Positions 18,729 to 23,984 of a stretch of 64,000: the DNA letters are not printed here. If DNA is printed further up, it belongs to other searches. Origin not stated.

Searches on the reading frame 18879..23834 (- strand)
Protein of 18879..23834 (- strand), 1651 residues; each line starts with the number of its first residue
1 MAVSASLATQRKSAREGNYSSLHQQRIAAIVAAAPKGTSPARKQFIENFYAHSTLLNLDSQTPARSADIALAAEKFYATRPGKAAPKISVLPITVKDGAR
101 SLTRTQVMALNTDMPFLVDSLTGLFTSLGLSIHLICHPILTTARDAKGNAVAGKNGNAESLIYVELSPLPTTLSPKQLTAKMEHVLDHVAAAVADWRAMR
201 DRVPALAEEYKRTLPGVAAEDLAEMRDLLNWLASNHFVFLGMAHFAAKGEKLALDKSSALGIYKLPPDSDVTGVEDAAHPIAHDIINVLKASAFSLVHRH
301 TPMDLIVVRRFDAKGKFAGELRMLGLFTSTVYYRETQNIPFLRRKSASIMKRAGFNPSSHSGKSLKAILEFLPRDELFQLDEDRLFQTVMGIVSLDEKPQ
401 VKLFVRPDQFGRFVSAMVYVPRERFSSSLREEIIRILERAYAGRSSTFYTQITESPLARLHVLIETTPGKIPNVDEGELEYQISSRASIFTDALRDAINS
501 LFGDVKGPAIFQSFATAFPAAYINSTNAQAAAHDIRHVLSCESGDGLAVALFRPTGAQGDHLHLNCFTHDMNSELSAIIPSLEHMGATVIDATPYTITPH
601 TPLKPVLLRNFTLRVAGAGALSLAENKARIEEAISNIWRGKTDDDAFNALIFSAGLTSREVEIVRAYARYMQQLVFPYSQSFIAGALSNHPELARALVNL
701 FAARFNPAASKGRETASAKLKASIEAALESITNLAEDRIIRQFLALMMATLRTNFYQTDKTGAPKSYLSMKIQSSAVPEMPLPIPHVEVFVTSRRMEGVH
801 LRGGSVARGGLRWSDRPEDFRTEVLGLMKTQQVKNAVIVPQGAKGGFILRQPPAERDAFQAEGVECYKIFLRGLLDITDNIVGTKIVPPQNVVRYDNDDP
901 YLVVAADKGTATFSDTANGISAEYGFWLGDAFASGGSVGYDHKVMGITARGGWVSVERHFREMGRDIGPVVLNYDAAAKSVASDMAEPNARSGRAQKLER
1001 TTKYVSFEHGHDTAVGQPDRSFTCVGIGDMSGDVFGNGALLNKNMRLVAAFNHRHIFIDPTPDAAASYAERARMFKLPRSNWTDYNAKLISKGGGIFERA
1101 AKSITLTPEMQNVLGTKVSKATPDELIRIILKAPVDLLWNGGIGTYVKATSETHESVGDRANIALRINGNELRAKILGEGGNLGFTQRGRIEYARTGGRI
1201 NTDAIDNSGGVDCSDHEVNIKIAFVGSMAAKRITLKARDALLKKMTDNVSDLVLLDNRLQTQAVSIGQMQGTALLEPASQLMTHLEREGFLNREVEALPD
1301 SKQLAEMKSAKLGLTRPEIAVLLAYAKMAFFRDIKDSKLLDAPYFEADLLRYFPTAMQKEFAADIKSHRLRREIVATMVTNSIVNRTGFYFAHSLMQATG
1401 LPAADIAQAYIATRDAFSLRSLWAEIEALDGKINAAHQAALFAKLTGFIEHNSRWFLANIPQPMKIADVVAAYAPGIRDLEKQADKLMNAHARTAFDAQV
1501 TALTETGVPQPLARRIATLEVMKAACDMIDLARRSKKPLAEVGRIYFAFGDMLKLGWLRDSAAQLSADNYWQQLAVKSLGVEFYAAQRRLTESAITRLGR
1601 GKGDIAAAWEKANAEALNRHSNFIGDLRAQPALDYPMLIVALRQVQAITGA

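Call 21: search_protein_families(library=pfam, max_evalue=0.001, proteins=[window:18879-23834:-])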
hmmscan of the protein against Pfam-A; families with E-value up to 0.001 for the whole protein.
window:18879-23834:- (1651 aa): 8 families
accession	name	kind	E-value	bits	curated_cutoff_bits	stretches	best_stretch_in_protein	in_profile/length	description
PF05088.18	Bac_GDH_CD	-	2.7e-248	824.9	22.8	2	724-967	2-247/497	Bacterial NAD-glutamate dehydrogenase, catalytic domain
PF21074.2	GDH_C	-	4.2e-110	368.5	26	1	1312-1646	2-338/339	Glutamate dehydrogenase, C-terminal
PF21078.2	GDH_HM3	-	2.3e-26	92.1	24.6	1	643-707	2-66/66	Glutamate dehydrogenase, helical motif 3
PF21076.3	GDH_ACT2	-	1.9e-25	89.7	22.8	1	402-484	1-83/90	Glutamate dehydrogenase, ACT2 domain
PF21073.2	GDH_HM1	-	1e-22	80.3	21.2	1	339-397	1-59/60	Glutamate dehydrogenase, helical motif 1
PF21075.3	GDH_ACT1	-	1.2e-20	74.2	23.7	1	45-180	1-142/144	Glutamate dehydrogenase, ACT1 domain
PF21077.3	GDH_ACT3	-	2.5e-13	50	22.2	1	547-624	2-78/80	Glutamate dehydrogenase, ACT3 domain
PF21079.2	GDH_HM2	-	1.3e-09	38.3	21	1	499-538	3-42/45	Glutamate dehydrogenase, helical motif 2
